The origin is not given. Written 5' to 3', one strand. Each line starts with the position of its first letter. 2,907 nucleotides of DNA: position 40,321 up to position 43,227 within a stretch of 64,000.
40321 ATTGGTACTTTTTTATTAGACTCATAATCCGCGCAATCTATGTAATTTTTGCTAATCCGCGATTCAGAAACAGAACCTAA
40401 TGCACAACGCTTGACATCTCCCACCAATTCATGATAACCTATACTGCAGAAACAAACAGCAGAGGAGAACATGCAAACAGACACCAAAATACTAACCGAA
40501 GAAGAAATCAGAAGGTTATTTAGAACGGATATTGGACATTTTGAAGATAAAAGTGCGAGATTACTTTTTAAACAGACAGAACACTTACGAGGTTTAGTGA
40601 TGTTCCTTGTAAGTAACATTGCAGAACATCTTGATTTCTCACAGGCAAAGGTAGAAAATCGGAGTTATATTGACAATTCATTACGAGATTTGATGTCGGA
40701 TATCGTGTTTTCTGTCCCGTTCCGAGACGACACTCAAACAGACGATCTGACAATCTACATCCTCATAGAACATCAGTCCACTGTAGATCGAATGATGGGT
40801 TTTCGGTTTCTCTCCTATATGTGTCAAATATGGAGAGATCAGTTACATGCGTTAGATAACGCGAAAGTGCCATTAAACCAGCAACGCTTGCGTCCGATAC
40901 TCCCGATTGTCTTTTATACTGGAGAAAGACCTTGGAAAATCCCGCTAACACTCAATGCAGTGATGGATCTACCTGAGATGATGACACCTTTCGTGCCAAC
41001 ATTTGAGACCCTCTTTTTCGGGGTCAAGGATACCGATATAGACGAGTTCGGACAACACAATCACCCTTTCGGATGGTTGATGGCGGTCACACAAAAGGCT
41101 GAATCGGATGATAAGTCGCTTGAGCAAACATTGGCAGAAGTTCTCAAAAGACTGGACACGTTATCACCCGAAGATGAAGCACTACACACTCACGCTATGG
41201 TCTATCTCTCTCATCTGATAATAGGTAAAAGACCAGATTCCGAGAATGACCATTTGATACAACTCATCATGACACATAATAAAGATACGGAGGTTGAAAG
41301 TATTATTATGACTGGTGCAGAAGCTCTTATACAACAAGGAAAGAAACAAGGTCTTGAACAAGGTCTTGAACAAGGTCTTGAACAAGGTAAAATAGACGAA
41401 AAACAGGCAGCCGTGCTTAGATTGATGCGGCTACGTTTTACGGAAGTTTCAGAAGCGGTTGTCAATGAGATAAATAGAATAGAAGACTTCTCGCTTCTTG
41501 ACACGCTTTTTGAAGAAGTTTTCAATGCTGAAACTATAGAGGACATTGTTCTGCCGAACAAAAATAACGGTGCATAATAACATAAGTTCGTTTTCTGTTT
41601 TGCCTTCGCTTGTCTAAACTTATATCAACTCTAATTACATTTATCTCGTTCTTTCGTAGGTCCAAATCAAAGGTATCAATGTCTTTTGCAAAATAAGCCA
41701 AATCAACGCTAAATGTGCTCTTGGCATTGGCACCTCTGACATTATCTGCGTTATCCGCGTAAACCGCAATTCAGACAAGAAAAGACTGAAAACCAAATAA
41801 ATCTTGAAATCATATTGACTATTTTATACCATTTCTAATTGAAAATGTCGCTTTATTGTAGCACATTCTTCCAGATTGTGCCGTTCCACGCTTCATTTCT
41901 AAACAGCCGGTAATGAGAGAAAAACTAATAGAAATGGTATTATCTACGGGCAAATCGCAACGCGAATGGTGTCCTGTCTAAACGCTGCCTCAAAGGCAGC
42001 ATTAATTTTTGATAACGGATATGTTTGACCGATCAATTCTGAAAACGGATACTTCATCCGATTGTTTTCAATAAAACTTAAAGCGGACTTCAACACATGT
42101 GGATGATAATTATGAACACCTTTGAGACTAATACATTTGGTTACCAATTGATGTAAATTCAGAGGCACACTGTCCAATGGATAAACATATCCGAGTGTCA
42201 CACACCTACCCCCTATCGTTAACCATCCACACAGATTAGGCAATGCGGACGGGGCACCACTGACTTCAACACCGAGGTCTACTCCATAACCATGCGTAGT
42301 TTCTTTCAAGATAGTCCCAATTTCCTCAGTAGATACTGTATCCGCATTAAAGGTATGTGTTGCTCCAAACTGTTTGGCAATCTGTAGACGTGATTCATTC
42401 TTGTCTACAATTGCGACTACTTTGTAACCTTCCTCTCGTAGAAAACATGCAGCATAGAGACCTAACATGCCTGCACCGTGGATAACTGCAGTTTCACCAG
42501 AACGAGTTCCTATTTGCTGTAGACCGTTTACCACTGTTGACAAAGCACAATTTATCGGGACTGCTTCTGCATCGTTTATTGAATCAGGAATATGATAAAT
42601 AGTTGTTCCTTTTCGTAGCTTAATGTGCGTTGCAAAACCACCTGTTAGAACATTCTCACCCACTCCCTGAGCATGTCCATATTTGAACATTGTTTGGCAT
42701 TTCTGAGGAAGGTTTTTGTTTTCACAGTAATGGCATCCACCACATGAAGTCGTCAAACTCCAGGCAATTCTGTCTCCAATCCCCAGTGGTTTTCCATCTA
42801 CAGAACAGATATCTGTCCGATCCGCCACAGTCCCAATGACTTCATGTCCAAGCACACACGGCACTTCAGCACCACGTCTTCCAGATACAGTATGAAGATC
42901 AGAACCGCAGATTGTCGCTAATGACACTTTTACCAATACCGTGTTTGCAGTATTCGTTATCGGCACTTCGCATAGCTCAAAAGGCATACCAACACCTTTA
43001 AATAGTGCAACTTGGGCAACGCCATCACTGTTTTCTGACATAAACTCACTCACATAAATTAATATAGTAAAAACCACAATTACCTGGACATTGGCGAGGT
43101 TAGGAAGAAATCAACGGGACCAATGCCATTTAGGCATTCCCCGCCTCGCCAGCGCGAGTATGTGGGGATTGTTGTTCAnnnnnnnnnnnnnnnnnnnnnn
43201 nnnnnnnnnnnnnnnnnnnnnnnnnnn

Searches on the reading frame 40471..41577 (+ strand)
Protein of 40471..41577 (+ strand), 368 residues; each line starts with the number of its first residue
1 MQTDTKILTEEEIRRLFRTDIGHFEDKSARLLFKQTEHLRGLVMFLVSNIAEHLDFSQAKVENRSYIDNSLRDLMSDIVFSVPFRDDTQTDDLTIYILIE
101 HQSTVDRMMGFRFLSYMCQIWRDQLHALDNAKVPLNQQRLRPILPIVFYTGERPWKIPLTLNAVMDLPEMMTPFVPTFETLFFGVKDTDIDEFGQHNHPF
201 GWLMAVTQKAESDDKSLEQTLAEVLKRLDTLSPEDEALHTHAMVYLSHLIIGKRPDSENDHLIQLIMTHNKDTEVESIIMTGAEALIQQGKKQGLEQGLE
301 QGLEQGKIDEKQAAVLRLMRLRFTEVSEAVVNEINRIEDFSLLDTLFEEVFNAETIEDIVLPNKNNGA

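Call 31: search_protein_families(library=pfam, max_evalue=0.001, proteins=[window:40471-41577:+])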
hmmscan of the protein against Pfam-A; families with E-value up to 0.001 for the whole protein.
window:40471-41577:+ (368 aa): 2 families
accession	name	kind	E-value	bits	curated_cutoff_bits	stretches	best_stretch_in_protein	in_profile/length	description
PF04754.18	Transposase_31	-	9.1e-30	104.2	21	1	32-230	10-197/203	Putative transposase, YhgA-like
PF14261.11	DUF4351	-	0.00035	21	25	1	304-359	1-55/59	Domain of unknown function (DUF4351)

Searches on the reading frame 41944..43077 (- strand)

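Call 31: search_protein_families(library=pfam, max_evalue=0.001, proteins=[window:41944-43077:-])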
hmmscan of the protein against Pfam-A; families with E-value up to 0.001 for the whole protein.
window:41944-43077:- (377 aa): 6 families
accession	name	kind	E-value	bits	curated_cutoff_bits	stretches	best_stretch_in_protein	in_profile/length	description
PF00107.32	ADH_zinc_N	-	5.2e-21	75.4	31.8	1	205-337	2-128/129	Zinc-binding dehydrogenase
PF08240.17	ADH_N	-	5.5e-16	59.1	23.5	1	44-164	2-103/104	Alcohol dehydrogenase GroES-like domain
PF16912.11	Glu_dehyd_C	-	6.2e-09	36.1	34.9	1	193-375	30-209/211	Glucose dehydrogenase C-terminus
PF13450.12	NAD_binding_8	-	0.00058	20.5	21.9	0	201-227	3-28/68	NAD(P)-binding Rossmann-like domain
PF00208.27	ELFV_dehydrog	-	0.00065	19.9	23.4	0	188-227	24-65/241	Glutamate/Leucine/Phenylalanine/Valine dehydrogenase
PF02254.24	TrkA_N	-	0.00084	20.1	23.8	0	198-251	2-53/116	TrkA-N domain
